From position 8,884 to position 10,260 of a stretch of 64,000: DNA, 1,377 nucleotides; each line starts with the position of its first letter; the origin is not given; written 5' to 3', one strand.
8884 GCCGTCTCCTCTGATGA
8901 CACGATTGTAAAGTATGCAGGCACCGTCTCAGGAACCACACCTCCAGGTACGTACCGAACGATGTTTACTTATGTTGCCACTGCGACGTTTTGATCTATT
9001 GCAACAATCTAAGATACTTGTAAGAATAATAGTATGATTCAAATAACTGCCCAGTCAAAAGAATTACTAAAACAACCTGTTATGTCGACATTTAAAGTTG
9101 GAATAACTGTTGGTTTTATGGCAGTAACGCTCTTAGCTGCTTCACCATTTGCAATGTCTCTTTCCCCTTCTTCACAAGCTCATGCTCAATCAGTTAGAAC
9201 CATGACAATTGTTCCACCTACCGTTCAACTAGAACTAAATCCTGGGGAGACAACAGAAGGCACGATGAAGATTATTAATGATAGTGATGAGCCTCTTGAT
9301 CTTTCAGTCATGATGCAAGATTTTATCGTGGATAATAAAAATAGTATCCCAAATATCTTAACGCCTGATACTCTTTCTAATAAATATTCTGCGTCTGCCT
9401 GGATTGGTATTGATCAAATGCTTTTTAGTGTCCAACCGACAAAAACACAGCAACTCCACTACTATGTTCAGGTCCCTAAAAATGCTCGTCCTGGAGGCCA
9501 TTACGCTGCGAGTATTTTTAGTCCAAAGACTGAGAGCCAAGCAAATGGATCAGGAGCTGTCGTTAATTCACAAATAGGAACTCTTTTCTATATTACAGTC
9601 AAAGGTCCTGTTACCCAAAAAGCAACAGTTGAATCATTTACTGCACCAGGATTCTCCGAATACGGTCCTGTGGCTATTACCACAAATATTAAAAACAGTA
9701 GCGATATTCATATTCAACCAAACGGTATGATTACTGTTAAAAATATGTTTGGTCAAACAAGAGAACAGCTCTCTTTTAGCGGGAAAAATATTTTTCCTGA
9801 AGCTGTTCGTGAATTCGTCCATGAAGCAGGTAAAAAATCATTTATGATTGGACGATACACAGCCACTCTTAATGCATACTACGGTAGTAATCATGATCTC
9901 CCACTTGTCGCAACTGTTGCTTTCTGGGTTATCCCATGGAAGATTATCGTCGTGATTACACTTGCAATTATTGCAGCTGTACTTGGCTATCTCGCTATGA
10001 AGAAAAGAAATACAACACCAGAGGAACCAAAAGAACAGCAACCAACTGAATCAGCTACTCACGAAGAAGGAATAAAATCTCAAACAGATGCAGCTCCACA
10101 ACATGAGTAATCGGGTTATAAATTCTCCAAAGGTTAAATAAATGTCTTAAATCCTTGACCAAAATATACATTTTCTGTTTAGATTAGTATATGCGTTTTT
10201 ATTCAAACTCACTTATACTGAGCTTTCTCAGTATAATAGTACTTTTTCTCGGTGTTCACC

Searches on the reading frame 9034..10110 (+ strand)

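Call 11: search_protein_families(library=pfam, proteins=[window:9034-10110:+], max_evalue=0.01)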
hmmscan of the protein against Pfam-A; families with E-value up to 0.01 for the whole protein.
window:9034-10110:+ (358 aa): 1 family
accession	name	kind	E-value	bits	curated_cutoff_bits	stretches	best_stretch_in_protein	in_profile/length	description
PF06030.18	WxLIP_PGBD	-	0.0069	16.8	27.3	0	65-157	20-114/121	WxL Interacting Protein, peptidoglycan binding domain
